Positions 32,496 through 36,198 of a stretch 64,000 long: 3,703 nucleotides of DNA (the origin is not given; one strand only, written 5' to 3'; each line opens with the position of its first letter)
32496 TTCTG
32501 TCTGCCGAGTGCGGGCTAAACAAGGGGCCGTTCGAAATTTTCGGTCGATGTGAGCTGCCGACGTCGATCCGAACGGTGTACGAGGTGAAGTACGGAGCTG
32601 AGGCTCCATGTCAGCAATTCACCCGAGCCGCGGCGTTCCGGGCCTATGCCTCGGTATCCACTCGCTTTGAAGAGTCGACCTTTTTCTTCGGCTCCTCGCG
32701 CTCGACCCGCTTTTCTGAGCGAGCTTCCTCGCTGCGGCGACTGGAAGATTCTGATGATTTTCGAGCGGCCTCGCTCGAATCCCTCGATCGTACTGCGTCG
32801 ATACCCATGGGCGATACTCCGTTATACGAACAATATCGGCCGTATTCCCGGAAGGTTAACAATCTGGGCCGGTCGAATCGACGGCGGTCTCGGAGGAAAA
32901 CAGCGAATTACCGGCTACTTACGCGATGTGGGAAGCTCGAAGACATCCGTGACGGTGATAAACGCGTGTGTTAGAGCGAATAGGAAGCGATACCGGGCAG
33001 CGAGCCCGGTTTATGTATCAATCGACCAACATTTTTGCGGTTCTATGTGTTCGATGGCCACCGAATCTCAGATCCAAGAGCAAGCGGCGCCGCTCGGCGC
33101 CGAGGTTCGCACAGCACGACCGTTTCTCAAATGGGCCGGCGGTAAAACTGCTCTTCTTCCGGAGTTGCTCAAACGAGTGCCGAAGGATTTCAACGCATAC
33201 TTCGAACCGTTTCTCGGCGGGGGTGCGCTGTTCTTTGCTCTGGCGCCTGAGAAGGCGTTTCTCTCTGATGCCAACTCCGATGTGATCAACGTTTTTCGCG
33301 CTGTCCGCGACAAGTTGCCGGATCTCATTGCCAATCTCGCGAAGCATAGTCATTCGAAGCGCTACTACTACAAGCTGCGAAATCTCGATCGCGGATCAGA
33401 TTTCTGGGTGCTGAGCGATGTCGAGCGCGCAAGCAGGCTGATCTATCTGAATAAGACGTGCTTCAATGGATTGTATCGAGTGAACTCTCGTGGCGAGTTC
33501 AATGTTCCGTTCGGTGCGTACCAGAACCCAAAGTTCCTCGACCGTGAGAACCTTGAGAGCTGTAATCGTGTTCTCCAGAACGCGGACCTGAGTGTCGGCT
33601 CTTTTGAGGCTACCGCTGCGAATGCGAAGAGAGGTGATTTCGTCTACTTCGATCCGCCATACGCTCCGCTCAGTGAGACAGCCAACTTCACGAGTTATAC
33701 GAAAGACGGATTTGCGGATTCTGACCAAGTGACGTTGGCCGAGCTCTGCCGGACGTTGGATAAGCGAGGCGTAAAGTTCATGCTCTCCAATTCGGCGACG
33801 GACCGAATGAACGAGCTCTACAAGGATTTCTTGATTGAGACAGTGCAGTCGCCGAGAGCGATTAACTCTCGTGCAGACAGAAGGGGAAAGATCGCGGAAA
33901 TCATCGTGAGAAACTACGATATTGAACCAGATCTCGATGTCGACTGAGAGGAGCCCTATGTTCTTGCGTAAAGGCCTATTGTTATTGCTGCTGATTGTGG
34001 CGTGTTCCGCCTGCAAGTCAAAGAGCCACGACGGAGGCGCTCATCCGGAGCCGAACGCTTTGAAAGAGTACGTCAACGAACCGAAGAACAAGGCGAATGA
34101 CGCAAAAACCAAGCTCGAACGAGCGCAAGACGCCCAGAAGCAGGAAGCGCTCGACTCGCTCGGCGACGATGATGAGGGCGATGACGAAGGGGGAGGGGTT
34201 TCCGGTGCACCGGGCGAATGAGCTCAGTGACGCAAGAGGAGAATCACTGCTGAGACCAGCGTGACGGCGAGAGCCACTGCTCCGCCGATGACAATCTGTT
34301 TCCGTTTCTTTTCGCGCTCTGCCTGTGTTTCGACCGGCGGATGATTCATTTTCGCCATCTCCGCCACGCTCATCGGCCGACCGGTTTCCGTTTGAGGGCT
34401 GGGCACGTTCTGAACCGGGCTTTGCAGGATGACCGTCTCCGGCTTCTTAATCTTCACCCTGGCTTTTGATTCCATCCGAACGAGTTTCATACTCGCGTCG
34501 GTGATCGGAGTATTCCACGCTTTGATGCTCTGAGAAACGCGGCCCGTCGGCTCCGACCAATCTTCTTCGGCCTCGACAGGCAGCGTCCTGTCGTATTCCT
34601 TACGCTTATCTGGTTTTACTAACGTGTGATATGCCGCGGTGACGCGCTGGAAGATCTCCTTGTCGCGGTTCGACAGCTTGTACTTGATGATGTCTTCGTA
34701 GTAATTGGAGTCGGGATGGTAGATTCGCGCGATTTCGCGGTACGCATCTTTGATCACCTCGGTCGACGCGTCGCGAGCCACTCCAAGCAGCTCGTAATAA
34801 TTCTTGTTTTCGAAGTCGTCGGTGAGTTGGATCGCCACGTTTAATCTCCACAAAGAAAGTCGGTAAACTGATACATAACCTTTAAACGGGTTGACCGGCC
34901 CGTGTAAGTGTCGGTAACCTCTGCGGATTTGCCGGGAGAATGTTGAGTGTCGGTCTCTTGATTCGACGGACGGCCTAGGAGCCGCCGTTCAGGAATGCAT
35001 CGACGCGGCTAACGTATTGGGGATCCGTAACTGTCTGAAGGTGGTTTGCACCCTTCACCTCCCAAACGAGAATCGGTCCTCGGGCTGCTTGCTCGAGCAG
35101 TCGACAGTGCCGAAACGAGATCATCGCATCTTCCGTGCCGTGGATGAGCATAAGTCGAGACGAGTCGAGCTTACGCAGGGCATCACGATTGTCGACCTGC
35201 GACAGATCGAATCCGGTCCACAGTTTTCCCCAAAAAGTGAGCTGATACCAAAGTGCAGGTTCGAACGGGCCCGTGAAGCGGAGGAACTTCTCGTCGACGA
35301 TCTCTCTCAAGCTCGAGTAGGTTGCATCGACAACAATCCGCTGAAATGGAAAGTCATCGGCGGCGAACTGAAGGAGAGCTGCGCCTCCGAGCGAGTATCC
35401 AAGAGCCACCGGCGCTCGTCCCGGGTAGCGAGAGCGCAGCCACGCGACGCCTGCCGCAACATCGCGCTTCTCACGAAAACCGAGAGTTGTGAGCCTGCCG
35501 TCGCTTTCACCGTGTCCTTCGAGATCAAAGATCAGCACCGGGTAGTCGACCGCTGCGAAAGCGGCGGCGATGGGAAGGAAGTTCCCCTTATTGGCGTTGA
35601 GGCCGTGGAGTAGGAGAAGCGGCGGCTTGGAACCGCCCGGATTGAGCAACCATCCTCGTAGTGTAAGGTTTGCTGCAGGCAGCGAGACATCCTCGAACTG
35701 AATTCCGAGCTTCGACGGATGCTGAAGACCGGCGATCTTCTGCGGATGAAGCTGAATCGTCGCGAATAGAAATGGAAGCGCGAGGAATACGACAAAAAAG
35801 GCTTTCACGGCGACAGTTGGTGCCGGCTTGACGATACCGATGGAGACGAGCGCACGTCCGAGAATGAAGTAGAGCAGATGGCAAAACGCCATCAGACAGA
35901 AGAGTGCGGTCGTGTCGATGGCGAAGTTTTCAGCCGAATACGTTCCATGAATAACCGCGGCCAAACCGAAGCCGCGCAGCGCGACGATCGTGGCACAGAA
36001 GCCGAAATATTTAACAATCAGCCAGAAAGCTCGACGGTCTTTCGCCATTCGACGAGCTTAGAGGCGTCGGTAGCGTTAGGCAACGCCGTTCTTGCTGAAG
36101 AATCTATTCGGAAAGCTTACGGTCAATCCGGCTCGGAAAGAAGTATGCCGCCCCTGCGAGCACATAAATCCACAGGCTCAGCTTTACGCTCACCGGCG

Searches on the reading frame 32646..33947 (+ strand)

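Call 77: search_protein_families(library=pfam, proteins=[window:32646-33947:+], max_evalue=0.0001)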
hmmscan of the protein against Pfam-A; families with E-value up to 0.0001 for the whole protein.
window:32646-33947:+ (433 aa): 1 family
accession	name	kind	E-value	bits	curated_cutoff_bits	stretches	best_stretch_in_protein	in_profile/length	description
PF02086.21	MethyltransfD12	-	1.4e-68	231.8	22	1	163-404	1-251/253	D12 class N6 adenine-specific DNA methyltransferase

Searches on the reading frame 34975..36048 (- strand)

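Call 77: search_protein_families(library=pfam, proteins=[window:34975-36048:-], max_evalue=0.0001)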
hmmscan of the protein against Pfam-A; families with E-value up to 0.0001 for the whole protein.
window:34975-36048:- (357 aa): 3 families
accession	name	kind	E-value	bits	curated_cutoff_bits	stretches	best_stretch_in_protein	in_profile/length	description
PF00561.26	Abhydrolase_1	-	1.2e-15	58.3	25.8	1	142-243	1-102/245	alpha/beta hydrolase fold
PF12697.13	Abhydrolase_6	-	3.2e-13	51.3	26.3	1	144-346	1-214/217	Alpha/beta hydrolase family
PF12146.15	Hydrolase_4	-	1.4e-12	47.8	27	1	144-272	7-139/239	Serine aminopeptidase, S33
